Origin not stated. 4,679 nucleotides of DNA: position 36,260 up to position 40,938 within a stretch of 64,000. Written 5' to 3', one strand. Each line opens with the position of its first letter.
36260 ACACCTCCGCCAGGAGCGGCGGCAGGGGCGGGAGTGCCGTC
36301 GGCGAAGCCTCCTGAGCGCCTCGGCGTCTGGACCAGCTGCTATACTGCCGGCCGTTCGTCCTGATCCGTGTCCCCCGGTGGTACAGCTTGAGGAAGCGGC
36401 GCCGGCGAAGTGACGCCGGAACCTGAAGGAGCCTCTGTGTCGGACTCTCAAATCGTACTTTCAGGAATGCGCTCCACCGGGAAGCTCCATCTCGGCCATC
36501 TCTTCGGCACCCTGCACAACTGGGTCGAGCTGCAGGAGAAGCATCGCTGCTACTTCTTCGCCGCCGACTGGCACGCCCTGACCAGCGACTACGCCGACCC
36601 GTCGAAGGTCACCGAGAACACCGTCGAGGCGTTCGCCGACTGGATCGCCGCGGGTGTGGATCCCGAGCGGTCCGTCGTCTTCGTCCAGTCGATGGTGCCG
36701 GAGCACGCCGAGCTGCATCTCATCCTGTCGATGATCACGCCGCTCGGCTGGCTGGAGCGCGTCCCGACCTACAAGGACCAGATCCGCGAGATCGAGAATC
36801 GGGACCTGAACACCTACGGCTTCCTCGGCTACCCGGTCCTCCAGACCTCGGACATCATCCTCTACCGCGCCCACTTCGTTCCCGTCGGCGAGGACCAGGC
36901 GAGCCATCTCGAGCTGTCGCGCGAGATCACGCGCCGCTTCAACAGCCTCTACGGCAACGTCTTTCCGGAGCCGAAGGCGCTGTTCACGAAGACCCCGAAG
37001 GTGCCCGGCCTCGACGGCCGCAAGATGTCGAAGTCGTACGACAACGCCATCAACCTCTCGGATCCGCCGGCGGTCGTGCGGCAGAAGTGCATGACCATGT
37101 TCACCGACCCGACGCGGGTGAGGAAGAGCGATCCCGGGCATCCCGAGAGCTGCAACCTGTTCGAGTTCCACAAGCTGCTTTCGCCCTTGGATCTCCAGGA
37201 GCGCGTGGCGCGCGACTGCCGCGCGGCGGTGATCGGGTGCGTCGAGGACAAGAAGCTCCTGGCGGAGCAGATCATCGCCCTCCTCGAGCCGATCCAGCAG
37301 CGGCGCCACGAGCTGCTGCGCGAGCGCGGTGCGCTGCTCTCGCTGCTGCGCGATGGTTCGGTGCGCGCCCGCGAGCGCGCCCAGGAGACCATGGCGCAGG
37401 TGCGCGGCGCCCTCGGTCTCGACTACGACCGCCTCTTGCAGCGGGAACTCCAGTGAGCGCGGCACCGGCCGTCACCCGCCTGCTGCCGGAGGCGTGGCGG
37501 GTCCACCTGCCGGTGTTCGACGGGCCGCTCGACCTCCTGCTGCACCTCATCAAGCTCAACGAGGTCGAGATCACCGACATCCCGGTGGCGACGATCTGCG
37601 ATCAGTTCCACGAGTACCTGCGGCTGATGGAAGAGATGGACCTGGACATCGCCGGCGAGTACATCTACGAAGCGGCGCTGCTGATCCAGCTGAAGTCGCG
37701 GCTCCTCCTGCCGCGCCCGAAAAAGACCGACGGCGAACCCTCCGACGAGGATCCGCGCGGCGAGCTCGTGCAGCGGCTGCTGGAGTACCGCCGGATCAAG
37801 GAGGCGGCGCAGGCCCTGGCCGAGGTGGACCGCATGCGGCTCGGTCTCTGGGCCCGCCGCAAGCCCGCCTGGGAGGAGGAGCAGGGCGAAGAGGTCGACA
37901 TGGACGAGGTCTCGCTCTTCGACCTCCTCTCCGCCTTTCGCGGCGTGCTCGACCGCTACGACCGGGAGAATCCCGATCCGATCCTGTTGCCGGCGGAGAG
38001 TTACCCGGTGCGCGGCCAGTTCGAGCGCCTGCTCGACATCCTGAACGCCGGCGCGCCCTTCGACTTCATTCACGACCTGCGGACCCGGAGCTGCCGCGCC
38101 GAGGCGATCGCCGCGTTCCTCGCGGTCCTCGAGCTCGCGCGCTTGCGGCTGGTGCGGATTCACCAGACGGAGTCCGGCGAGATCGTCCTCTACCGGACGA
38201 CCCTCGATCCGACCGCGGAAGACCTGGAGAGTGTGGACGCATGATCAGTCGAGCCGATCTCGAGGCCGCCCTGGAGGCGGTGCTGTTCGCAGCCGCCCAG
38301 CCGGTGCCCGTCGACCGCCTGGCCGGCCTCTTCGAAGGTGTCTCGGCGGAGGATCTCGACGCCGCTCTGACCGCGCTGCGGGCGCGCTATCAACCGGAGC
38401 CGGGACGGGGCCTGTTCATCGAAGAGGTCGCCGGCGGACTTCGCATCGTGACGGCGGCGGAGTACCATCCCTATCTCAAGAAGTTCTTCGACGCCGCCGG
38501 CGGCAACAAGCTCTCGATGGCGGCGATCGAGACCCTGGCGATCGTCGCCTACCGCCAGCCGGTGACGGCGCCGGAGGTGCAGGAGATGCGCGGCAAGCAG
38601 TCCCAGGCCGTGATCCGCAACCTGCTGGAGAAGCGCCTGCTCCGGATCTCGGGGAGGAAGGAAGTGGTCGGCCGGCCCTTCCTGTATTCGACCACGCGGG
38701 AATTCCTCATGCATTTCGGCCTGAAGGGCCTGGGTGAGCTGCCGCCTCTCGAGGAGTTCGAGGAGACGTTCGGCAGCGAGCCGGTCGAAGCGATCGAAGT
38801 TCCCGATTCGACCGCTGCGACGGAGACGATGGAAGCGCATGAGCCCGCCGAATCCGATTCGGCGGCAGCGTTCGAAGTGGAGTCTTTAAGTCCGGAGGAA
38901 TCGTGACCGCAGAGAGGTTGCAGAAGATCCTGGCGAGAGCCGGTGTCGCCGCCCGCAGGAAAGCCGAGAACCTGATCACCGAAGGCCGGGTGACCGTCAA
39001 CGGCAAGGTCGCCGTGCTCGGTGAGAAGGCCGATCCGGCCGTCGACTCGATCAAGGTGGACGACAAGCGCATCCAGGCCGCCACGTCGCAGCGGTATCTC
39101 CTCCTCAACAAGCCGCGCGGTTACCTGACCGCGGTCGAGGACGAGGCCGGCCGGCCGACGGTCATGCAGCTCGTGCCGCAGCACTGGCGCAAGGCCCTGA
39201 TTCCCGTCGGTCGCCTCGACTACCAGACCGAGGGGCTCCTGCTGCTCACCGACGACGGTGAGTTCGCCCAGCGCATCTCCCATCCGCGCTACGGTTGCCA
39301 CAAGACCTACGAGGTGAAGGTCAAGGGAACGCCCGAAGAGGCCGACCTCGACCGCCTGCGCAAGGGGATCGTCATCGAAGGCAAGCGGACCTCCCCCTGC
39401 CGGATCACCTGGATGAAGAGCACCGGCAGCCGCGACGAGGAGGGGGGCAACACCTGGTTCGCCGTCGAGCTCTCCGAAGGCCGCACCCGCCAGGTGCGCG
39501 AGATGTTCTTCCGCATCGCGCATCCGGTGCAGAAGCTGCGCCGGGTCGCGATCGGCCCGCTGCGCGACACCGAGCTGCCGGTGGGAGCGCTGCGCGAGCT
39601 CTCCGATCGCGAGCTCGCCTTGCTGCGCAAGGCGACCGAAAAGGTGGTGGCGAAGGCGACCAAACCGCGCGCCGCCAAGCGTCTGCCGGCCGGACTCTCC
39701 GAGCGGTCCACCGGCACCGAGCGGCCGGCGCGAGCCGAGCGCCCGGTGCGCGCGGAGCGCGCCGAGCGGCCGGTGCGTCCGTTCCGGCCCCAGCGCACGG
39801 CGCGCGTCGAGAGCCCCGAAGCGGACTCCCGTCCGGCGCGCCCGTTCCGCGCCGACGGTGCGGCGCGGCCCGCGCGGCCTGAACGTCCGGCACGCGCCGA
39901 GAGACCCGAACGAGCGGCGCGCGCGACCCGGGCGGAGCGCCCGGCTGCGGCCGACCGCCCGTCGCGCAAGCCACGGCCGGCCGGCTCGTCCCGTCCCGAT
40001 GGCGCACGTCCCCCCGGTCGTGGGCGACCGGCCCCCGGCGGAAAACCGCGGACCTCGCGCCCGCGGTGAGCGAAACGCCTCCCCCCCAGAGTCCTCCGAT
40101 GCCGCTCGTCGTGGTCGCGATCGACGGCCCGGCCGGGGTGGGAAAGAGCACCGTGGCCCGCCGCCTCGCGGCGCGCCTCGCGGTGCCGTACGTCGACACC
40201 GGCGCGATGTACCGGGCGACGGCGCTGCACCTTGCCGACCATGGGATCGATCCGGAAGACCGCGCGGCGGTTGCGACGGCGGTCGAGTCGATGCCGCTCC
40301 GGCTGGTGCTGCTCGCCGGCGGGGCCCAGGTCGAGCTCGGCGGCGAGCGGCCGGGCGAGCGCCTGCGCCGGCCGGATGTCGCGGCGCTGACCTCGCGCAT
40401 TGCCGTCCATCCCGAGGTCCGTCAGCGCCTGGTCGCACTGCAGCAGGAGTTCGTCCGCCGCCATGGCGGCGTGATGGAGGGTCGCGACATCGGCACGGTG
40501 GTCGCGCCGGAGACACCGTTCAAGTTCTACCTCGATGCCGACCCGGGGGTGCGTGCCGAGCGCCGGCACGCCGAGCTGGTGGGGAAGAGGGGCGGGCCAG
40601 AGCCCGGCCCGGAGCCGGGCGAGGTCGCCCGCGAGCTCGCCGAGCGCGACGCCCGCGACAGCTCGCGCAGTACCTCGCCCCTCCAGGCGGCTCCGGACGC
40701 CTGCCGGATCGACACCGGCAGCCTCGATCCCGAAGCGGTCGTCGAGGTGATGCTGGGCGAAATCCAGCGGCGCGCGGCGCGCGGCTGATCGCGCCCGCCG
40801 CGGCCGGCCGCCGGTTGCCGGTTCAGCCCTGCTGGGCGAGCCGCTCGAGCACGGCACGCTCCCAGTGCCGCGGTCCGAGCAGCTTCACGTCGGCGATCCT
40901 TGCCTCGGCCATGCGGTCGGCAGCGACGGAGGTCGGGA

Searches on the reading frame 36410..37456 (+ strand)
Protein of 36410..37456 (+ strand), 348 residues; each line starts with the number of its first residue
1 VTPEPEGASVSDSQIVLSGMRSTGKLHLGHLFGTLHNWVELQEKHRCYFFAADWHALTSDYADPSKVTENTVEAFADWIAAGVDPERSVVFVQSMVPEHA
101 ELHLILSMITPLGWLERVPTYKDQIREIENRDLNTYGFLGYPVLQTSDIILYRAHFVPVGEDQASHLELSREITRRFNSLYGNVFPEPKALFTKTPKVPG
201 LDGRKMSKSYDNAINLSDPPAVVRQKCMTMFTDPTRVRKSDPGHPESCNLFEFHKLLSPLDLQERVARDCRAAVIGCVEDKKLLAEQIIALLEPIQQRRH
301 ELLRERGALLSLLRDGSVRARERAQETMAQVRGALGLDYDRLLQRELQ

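Call 69: search_protein_families(library=pfam, proteins=[window:36410-37456:+], max_evalue=0.00001)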
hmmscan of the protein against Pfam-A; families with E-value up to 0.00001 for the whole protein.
window:36410-37456:+ (348 aa): 1 family
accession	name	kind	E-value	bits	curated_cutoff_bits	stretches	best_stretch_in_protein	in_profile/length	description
PF00579.31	tRNA-synt_1b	-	2.7e-65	221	21.1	1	15-292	7-291/292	tRNA synthetases class I (W and Y)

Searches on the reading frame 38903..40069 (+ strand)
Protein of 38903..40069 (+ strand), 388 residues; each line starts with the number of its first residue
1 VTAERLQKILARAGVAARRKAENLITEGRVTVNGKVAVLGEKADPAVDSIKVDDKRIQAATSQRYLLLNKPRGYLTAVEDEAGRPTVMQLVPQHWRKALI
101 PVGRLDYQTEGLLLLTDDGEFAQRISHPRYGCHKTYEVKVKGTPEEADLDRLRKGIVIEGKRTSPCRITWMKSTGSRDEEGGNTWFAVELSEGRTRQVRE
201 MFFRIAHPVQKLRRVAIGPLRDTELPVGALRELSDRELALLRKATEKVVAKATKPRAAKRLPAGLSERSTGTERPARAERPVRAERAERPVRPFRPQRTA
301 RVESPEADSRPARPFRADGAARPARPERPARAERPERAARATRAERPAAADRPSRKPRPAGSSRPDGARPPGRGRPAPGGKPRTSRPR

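Call 69: search_protein_families(library=pfam, proteins=[window:38903-40069:+], max_evalue=0.00001)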
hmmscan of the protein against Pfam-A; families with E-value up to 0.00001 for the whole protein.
window:38903-40069:+ (388 aa): 2 families
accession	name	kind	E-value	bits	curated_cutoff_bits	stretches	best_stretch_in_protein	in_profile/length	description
PF00849.27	PseudoU_synth_2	-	2.6e-23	83.4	26.8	1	65-202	2-150/152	RNA pseudouridylate synthase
PF01479.30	S4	-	7.9e-11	42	22.8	1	4-37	1-35/48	S4 domain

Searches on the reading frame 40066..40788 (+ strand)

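Call 69: search_protein_families(library=pfam, proteins=[window:40066-40788:+], max_evalue=0.00001)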
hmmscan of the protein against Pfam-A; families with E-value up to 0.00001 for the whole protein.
window:40066-40788:+ (240 aa): 2 families
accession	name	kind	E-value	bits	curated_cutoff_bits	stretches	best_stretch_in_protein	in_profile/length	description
PF02224.24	Cytidylate_kin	-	1.4e-57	195.2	26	1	17-234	1-210/211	Cytidylate kinase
PF13189.12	Cytidylate_kin2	-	1e-06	29.5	28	1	16-169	1-130/176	Cytidylate kinase-like family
